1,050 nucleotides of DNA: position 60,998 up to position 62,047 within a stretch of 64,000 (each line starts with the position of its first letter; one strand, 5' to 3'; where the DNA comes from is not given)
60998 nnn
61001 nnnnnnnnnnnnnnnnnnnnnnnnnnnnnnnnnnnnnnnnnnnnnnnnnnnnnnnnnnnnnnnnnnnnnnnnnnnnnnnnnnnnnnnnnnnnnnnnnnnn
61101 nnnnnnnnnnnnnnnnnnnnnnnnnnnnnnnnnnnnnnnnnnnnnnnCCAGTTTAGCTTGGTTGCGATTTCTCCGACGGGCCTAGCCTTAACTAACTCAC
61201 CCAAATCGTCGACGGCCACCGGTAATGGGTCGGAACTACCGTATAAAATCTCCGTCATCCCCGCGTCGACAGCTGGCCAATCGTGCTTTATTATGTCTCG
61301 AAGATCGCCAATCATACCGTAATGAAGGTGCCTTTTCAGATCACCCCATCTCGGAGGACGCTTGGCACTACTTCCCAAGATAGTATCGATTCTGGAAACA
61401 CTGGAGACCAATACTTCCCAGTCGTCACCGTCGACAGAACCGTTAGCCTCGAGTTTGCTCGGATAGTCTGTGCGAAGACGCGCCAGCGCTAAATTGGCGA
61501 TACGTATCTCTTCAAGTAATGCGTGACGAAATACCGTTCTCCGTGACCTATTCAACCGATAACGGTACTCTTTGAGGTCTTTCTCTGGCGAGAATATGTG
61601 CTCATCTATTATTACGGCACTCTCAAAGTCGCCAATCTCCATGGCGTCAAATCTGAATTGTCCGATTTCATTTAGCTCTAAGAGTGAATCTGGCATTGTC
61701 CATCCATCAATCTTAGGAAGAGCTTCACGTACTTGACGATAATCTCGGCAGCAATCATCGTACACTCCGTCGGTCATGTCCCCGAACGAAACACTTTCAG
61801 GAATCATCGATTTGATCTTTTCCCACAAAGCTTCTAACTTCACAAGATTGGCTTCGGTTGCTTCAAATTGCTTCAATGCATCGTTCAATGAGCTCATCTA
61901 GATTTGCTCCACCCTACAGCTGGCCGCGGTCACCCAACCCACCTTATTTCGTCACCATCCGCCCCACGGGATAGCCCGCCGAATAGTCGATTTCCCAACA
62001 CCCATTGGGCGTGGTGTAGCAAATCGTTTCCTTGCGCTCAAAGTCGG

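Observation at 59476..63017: Low-GC Mrr-type nuclease gene sandwiched between paralogous esterase genes with near-identical 3-prime ends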

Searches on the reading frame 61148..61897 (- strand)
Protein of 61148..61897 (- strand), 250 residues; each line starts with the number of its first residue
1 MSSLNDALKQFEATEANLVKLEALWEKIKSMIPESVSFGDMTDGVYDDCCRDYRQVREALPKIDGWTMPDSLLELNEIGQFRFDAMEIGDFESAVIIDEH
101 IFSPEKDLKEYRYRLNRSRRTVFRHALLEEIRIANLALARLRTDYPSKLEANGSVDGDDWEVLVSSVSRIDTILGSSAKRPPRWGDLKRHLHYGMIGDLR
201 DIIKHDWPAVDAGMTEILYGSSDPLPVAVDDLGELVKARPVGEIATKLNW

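Call 37: search_protein_representatives(protein=window:61148-61897:-)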
Query: 250 residues. Proteins with E-value up to 0.001 (for the whole library): 409; up to 1e-10: 272; up to 1e-30: 74. The best 150 are listed.
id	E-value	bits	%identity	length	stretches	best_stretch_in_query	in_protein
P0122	8.4e-62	225.5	45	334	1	2-250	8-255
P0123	2.8e-56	207.4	44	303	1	7-250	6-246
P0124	1.3e-54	201.9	39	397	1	1-250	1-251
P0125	3.4e-54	200.6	43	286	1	1-250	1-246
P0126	3.7e-54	200.4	43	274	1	2-250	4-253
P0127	4.1e-53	197.0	40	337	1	3-250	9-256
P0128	7.4e-53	196.2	45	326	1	7-250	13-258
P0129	6.5e-52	193.1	40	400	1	2-250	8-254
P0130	9.0e-51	189.4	41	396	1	4-250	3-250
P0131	9.6e-51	189.3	40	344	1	4-240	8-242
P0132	1.9e-50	188.3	39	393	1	1-250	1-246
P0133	6.8e-50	186.5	42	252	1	1-232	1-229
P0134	2.0e-49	184.9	41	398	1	2-250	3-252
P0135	6.2e-49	183.3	38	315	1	2-250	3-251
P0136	1.1e-48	182.5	38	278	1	3-250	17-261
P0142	3.4e-45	171.1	37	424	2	4-236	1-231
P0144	1.7e-44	168.8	38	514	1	1-242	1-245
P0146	3.2e-43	164.6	43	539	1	3-244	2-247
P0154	1.2e-40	156.1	39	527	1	1-221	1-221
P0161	1.8e-39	152.3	38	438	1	1-250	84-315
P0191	2.9e-31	125.4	34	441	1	2-250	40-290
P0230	8.9e-24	100.9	30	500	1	5-250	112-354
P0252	5.3e-21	91.8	27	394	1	4-250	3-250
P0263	3.7e-19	85.8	28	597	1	4-233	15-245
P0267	6.5e-19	85.0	31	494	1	6-235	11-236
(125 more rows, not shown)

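Call 39: search_protein_families(library=pfam, proteins=[P0144, P0146, P0154, P0263, P0267, P0230, P0142, P0161, P0191, P0252], max_evalue=0.01)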
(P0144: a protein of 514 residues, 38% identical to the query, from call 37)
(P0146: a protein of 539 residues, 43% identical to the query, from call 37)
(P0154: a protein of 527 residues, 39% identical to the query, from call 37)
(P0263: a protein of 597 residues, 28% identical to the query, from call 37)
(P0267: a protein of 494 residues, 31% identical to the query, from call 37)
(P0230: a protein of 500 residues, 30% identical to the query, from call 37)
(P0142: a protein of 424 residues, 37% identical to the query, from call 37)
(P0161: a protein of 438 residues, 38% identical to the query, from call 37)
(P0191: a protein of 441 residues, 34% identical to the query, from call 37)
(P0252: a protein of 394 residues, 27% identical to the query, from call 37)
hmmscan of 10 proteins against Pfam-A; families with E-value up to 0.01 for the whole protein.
P0144 (514 aa): 1 family
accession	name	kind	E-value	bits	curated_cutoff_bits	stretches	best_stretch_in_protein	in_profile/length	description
PF14082.12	SduA_C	-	3.3e-25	89.5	27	1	340-497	3-158/159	Shedu protein SduA, C-terminal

P0146 (539 aa): 4 families
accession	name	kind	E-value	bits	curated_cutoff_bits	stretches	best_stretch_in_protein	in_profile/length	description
PF13676.11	TIR_2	-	7.6e-23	81.7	28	1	262-370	1-109/122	TIR domain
PF09926.15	DUF2158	-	8.7e-10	38.6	22.3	2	489-530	3-46/50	Uncharacterized small protein (DUF2158)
PF01582.25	TIR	-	1.7e-06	28.4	21.3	1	270-337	14-81/179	TIR domain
PF08937.16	ThsB_TIR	-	0.00045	21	21.2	1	302-349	49-96/100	Thoeris protein ThsB, TIR-like domain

P0154 (527 aa): 2 families
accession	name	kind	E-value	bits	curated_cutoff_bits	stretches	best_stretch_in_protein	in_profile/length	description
PF01590.32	GAF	-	3.9e-08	34.3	22.4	1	371-516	2-133/133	GAF domain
PF13185.12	GAF_2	-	0.0053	17.4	28.6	0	370-517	3-136/136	GAF domain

P0263 (597 aa): 2 families
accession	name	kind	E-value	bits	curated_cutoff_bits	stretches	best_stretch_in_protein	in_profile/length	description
PF13676.11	TIR_2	-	8.1e-19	68.7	28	1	252-383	1-118/122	TIR domain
PF08357.16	SEFIR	-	3.3e-14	53.9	23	1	251-359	2-125/150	SEFIR domain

P0267 (494 aa): 3 families
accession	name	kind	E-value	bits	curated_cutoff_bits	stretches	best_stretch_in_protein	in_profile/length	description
PF00069.31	Pkinase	-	1.7e-38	133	31.7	1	245-450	1-201/263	Protein kinase domain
PF07714.23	PK_Tyr_Ser-Thr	-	5.2e-24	85.4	23.1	1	248-441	4-199/258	Protein tyrosine and serine/threonine kinase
PF01636.29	APH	-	0.0013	19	23.2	1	317-378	126-187/239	Phosphotransferase enzyme family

P0230 (500 aa): 1 family
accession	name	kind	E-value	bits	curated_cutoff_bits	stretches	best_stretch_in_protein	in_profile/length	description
PF04471.18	Mrr_cat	-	2e-08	34.8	21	1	356-468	3-103/115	Restriction endonuclease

P0142 (424 aa): 1 family
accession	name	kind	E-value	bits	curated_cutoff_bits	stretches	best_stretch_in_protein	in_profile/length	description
PF04471.18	Mrr_cat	-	4.8e-07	30.4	21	1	281-407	4-111/115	Restriction endonuclease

P0161 (438 aa): 1 family
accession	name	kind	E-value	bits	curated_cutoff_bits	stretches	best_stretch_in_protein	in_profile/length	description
PF04471.18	Mrr_cat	-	9.2e-08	32.6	21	1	317-398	3-74/115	Restriction endonuclease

P0191 (441 aa): 1 family
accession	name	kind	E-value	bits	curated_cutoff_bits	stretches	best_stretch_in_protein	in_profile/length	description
PF04471.18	Mrr_cat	-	9.8e-10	39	21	1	293-404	4-103/115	Restriction endonuclease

P0252 (394 aa): 1 family
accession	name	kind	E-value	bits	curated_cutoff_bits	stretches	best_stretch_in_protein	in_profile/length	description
PF04471.18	Mrr_cat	-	2.6e-13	50.5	21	1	251-360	2-100/115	Restriction endonuclease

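Call 59: search_protein_families(library=pfam, proteins=[window:61148-61897:-, P0146, P0124, P0252], max_evalue=10)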
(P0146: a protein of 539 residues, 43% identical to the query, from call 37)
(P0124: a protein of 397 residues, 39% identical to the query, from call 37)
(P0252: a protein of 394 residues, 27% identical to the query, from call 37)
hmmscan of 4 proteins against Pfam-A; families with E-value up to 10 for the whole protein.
window:61148-61897:- (250 aa): 0 families

P0146 (539 aa): 5 families
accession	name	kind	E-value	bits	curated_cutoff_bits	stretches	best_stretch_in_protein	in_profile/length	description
PF13676.11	TIR_2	-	7.6e-23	81.7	28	1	262-370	1-109/122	TIR domain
PF09926.15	DUF2158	-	8.7e-10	38.6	22.3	2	489-530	3-46/50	Uncharacterized small protein (DUF2158)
PF01582.25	TIR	-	1.7e-06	28.4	21.3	1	270-337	14-81/179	TIR domain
PF08937.16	ThsB_TIR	-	0.00045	21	21.2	1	302-349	49-96/100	Thoeris protein ThsB, TIR-like domain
PF13410.11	GST_C_2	-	0.14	12.7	24.9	1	12-43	3-33/69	Glutathione S-transferase, C-terminal domain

P0124 (397 aa): 1 family
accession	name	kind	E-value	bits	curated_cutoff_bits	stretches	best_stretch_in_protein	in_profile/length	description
PF04471.18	Mrr_cat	-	5.4e-09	36.6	21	1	253-383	3-114/115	Restriction endonuclease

P0252 (394 aa): 1 family
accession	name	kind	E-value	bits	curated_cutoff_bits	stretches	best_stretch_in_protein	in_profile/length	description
PF04471.18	Mrr_cat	-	2.6e-13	50.5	21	1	251-360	2-100/115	Restriction endonuclease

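Call 65: find_encoding_contigs(protein=P0146, flank=5000, max_places=2)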
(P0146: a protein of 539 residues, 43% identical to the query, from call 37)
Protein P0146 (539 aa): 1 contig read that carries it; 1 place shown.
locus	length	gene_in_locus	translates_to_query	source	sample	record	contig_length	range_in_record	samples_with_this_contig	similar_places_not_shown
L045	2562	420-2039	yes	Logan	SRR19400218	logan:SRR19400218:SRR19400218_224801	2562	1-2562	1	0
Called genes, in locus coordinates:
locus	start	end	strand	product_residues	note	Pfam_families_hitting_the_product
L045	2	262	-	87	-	?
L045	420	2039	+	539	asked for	PF01582:TIR (weak), PF13676:TIR_2, PF09926:DUF2158 (faint)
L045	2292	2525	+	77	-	-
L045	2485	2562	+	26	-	?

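Call 81: predict_structure(alignment_id=A2)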
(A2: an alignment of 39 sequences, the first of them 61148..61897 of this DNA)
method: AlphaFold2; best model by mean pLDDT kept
length: 250 residues; sequences in the alignment: 39
mean_pLDDT: 89.3   pTM: 0.76
mean pLDDT of the five models: 89.3, 88.8, 87.9, 87.3, 85.6
residues with pLDDT >= 90: 154; 70-90: 86; 50-70: 8; < 50: 2
segments of 3 or more residues with pLDDT < 50: none
pLDDT, mean of each block of 10 residues (from residue 1): 77 95 97 91 93 97 95 95 91 90 96 91 88 94 85 89 95 83 95 93 94 80 75 89 67
secondary structure, 60 per line:
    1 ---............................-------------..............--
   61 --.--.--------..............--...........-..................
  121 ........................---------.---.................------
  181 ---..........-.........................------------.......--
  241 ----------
elements in order: H4-31 H45-58 H75-88 H91-101 H103-144 H158-174 H184-193 H196-219 H232-238

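Call 83: fold_search(model_id=the predicted structure, library=pdb)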
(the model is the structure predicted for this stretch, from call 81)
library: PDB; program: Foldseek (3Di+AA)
matches with E <= 10: 237; with E <= 0.001: 0
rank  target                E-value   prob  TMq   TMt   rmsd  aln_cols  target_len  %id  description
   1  3c98_B                5.5e-02  0.66  0.21  0.23  25.8       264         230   12  Revised structure of the munc18a-syntaxin1 complex (released 2008-03-25)
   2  7xsj_B                1.5e-01  0.41  0.21  0.24  24.1       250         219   10  The structure of the Mint1/Munc18-1/syntaxin-1 complex (released 2022-11-16)
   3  4jeh_B                1.8e-01  0.41  0.21  0.24  25.7       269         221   12  Crystal Structure of Munc18a and Syntaxin1 lacking N-peptide complex (released 2013-07-17)
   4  4jeu_B                3.1e-01  0.38  0.21  0.23  21.6       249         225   10  Crystal Structure of Munc18a and Syntaxin1 with native N-terminus complex (released 2013-07-17)
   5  9ei0_A                5.0e-01  0.14  0.19  0.15  17.4       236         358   12  Human Kv1.3 mutant - G427H with A0194009G09 nanobodies (released 2025-12-03)
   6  8sda_A                8.1e-01  0.10  0.17  0.17  17.7       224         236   11  CryoEM structure of rat Kv2.1(1-598) L403A mutant in nanodiscs (released 2023-09-27)
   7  7wc8                  9.4e-01  0.38  0.28  0.20  14.8       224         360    8  Crystal structure of serotonin 2A receptor in complex with lumateperone (released 2022-01-26)
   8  5ue8_B                9.9e-01  0.11  0.18  0.08  18.1       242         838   13  The crystal structure of Munc13-1 C1C2BMUN domain (released 2017-02-15)
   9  7jni_B                9.9e-01  0.08  0.13  0.09  15.6       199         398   12  Crystal structure of the angiotensin II type 2 receptoror (AT2R) in complex with EMA401 (released 2022-02-09)
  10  3edv_B                1.1e+00  0.13  0.21  0.17  18.5       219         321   12  Crystal Structure of Repeats 14-16 of Beta2-Spectrin (released 2009-01-20)
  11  1h6g_B                1.1e+00  0.11  0.19  0.20  16.8       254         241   10  alpha-catenin M-domain (released 2001-08-07)
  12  7wc7                  1.2e+00  0.33  0.28  0.20  14.7       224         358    8  Crystal structure of serotonin 2A receptor in complex with lisuride (released 2022-01-26)
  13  8zmg_B                1.2e+00  0.30  0.27  0.20  14.1       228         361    9  Crystal structure of an inverse agonist antipsychotic drug pimavanserin-bound 5-HT2A (released 2024-08-28)
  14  4ons_A                1.3e+00  0.20  0.24  0.26  17.3       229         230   14  Structural and thermodynamic characterization of cadherin-beta-catenin-alpha-catenin complex formation (released 2014-04-09)
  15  9pmw_B                1.3e+00  0.06  0.12  0.12  21.3       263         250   11  Structure of HTTQ23-HAP40 complex bound to macrocycles HHL1, HD4 and HL2 (released 2025-08-20)
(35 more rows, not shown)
